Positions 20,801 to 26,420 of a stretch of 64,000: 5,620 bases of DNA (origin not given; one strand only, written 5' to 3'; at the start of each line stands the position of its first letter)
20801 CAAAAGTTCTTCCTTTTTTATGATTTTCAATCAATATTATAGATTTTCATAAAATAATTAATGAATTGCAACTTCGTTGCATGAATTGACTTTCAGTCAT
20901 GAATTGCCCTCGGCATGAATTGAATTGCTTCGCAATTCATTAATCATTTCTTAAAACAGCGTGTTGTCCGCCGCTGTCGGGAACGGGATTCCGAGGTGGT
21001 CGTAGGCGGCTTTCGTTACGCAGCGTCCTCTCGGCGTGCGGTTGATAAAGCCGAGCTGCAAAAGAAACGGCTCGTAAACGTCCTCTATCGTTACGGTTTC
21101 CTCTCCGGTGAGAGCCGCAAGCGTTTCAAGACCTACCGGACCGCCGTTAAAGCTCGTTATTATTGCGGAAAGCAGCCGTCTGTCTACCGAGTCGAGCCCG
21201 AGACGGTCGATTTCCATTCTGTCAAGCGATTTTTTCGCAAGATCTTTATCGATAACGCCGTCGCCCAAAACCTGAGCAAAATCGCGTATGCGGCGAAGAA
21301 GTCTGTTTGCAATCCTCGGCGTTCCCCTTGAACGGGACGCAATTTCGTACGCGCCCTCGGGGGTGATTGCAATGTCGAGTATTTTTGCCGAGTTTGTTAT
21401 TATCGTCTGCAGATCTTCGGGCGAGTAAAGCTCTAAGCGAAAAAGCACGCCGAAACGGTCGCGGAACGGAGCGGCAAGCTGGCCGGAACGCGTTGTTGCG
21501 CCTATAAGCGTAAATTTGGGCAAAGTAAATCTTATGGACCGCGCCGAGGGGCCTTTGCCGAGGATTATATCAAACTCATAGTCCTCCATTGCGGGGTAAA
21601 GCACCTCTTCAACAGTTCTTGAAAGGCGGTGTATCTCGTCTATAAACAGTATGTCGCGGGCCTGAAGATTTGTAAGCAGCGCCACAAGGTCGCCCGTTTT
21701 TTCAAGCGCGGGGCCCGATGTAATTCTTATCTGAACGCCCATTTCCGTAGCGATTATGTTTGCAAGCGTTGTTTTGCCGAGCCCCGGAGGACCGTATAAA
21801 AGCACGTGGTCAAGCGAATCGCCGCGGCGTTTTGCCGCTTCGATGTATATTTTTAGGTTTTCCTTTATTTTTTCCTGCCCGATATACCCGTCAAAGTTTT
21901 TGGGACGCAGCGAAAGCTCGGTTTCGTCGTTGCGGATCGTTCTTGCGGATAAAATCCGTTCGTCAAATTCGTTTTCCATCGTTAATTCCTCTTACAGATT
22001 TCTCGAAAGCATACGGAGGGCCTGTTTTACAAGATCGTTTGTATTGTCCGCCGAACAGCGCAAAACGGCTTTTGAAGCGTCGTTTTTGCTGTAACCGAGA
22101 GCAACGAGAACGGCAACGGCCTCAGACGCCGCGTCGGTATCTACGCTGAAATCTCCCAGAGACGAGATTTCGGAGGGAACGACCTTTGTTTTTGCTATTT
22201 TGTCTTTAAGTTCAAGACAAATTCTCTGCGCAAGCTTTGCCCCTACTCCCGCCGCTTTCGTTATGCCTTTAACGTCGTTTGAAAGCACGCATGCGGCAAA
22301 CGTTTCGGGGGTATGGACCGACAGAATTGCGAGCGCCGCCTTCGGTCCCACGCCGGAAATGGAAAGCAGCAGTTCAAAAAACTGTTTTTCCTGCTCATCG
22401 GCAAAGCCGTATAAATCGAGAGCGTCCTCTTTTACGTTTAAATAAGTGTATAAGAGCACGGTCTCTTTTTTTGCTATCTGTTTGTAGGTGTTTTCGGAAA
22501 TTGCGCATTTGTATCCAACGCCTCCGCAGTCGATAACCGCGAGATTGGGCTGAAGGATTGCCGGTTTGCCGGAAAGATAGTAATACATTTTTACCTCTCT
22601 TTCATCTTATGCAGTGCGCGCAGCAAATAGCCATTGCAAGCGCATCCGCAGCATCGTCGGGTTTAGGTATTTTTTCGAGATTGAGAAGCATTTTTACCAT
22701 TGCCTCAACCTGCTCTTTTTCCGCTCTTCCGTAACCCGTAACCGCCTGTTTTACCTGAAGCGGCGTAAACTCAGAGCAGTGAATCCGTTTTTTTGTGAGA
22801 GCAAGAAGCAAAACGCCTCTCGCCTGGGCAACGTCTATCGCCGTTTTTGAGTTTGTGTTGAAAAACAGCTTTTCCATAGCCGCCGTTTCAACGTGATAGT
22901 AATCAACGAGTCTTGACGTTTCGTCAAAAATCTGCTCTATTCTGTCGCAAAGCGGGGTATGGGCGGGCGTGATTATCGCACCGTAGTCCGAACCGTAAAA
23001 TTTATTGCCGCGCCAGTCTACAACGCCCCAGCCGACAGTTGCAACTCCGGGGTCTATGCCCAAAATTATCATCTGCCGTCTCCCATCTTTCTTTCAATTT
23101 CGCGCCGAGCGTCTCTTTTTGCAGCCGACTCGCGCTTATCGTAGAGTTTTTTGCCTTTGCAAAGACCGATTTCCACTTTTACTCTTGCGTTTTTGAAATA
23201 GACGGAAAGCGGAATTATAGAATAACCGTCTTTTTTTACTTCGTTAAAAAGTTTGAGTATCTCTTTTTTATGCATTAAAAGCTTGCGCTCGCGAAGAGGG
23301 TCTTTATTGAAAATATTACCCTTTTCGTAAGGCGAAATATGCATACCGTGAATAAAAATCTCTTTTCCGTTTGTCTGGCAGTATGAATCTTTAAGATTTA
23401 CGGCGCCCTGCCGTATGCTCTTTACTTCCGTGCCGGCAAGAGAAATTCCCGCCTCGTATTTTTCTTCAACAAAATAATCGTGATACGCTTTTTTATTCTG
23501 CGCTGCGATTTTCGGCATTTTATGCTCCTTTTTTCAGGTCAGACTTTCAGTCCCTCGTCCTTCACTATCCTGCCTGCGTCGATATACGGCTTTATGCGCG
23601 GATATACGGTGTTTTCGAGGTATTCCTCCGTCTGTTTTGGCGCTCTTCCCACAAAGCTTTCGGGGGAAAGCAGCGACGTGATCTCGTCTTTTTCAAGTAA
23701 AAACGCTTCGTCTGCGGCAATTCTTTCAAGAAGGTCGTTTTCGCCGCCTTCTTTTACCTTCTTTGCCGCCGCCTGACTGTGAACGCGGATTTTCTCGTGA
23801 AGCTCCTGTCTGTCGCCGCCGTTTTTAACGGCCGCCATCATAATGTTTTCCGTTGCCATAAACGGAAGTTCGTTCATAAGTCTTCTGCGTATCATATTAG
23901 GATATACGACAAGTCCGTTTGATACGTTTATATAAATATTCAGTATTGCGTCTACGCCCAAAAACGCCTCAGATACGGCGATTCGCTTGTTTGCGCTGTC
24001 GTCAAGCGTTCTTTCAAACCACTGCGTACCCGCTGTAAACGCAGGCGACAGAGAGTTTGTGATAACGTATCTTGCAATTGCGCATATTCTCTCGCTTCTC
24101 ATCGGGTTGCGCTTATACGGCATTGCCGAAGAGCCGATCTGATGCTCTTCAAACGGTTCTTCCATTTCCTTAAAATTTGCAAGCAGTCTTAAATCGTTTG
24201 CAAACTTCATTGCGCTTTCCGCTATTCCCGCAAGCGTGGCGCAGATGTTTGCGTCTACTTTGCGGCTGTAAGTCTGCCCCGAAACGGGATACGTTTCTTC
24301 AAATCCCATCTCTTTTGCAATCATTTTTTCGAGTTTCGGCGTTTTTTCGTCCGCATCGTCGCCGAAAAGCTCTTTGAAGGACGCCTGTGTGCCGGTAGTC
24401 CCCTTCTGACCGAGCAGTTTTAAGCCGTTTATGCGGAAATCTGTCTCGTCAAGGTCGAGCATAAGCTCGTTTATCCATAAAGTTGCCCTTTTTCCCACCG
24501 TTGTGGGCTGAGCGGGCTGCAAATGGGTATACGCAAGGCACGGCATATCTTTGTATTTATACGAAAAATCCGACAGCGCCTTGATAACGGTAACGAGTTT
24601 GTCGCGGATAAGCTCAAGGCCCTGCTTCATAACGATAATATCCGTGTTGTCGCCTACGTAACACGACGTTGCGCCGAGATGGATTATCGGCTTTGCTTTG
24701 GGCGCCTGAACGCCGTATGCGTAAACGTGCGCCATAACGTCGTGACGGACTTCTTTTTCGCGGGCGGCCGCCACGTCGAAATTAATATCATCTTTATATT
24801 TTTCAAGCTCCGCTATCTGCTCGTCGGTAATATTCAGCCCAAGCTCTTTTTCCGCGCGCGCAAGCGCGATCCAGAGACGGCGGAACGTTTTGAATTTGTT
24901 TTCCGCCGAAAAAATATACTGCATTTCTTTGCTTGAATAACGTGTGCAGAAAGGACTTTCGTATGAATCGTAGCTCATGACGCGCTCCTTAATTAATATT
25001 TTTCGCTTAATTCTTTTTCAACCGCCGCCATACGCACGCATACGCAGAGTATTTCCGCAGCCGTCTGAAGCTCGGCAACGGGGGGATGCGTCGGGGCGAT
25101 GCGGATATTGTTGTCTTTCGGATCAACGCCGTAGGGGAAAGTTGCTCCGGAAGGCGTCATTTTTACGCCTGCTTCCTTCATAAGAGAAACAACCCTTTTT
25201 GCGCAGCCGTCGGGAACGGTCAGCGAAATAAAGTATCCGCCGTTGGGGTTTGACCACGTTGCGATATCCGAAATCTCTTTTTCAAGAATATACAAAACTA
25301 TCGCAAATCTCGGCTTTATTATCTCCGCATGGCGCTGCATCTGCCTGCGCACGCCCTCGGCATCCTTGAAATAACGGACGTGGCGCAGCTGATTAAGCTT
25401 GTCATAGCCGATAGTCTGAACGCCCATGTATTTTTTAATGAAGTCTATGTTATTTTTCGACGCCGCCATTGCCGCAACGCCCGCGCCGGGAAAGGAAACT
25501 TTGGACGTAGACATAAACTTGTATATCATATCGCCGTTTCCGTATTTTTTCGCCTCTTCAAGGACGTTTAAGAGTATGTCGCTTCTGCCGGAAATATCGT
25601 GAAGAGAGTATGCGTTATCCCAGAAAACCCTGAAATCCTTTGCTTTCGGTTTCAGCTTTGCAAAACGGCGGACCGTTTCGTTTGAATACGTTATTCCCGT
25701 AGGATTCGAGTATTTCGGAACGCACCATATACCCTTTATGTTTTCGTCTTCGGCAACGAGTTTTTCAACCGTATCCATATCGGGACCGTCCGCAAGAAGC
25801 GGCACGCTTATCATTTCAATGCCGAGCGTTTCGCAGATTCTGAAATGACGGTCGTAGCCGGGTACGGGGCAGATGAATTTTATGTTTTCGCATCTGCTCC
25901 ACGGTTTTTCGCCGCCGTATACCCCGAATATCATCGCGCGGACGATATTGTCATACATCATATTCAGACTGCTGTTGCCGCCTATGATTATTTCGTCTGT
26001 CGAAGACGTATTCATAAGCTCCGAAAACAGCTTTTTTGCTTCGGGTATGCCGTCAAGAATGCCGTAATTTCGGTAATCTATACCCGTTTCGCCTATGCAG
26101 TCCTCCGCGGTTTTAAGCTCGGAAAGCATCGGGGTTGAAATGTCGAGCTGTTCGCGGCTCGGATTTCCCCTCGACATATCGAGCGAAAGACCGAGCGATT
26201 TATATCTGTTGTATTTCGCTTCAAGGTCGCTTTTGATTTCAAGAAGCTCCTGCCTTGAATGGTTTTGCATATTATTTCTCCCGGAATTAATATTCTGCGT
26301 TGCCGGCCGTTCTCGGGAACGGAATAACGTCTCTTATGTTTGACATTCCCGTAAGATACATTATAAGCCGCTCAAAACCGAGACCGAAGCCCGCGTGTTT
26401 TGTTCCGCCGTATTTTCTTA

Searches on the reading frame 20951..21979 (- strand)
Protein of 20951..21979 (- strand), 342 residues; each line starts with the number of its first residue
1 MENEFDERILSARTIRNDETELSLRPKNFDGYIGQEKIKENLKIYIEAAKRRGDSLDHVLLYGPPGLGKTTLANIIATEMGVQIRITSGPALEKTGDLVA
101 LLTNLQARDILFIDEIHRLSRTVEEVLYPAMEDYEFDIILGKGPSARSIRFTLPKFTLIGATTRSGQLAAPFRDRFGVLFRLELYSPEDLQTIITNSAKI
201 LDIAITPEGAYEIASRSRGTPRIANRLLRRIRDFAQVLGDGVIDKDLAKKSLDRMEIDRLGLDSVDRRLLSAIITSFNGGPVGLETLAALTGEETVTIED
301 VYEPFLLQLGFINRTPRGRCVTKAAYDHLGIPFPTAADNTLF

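Call 50: search_protein_families(library=pfam, proteins=[window:20951-21979:-], max_evalue=0.00001)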
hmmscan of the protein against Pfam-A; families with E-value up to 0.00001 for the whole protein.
window:20951-21979:- (342 aa): 5 families
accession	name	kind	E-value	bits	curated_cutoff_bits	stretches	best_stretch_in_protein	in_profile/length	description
PF05496.18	RuvB_N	-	2.3e-80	268.4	27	1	24-182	1-159/159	Holliday junction DNA helicase RuvB P-loop domain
PF17864.7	AAA_lid_4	-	6.6e-32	109.5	27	1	185-258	1-74/74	RuvB AAA lid domain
PF05491.19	RuvB_C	-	3.8e-25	88.1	24.7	1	260-329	2-71/72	RuvB C-terminal winged helix domain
PF00004.35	AAA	-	1.3e-21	77.9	21.2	1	59-183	1-130/131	ATPase family associated with various cellular activities (AAA)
PF07728.20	AAA_5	-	5.7e-09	36.5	22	1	58-176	1-139/139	AAA domain (dynein-related subfamily)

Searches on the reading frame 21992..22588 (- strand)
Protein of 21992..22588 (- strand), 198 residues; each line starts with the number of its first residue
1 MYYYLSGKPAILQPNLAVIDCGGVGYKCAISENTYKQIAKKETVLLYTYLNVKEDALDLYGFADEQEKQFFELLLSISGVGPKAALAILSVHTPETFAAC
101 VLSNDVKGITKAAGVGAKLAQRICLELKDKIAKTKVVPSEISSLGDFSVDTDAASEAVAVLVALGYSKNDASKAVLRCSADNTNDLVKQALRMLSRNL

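Call 50: search_protein_families(library=pfam, proteins=[window:21992-22588:-], max_evalue=0.00001)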
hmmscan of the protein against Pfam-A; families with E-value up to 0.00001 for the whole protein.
window:21992-22588:- (198 aa): 4 families
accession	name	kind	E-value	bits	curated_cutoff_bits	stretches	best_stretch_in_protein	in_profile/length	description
PF01330.27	RuvA_N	-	1e-20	74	23.6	1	1-61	1-61/61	RuvA N terminal domain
PF14520.12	HHH_5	-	7e-17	62.1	27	1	71-129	1-57/57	Helix-hairpin-helix domain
PF07499.19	RuvA_C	-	3.1e-08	34.4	24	1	152-195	1-47/47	RuvA, C-terminal domain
PF00633.29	HHH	-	2.4e-06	27.5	24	0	72-90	11-29/30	Helix-hairpin-helix motif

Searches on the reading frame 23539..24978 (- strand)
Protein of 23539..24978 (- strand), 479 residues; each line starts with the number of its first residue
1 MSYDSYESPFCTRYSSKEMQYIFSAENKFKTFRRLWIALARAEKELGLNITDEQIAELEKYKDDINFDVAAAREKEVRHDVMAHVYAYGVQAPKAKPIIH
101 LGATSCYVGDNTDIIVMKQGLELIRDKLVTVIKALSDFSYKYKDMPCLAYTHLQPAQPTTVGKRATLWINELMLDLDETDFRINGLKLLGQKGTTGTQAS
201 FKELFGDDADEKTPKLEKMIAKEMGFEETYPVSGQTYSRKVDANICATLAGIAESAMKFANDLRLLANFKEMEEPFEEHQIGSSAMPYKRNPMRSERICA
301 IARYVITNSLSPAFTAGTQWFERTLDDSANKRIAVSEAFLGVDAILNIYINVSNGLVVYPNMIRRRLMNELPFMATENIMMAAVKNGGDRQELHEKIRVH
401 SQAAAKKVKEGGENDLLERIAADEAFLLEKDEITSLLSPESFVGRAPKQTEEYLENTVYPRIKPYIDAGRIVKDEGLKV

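Call 6: search_protein_families(library=pfam, proteins=[window:23539-24978:-], max_evalue=0.001)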
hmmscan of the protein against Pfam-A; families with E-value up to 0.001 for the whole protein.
window:23539-24978:- (479 aa): 2 families
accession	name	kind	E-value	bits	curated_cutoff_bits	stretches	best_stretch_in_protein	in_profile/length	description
PF00206.25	Lyase_1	-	1.4e-25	90.8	27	1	52-305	66-310/312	Lyase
PF10397.14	ADSL_C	-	2.2e-23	82.8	32.7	1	372-452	1-78/79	Adenylosuccinate lyase C-terminus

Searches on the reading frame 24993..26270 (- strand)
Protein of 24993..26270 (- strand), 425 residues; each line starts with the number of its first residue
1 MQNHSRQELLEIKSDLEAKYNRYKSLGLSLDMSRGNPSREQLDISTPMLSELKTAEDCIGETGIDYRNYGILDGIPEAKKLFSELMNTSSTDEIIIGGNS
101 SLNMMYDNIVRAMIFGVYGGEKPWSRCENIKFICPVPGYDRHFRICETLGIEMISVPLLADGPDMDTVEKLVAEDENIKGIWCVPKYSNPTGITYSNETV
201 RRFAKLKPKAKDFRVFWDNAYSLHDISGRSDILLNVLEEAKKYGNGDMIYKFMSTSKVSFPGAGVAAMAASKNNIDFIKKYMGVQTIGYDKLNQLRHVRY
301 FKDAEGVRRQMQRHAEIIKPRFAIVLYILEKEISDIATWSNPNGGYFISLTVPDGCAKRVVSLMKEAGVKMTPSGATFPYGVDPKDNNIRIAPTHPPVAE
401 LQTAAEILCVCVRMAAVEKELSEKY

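Call 6: search_protein_families(library=pfam, proteins=[window:24993-26270:-], max_evalue=0.001)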
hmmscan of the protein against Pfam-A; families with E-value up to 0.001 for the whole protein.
window:24993-26270:- (425 aa): 2 families
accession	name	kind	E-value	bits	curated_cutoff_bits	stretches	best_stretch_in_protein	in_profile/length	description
PF12897.13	Asp_aminotransf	-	1.1e-162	542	27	1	6-421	3-418/421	Aspartate amino-transferase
PF00155.27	Aminotran_1_2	-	7.5e-12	45.5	19.7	1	131-407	93-360/361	Aminotransferase class I and II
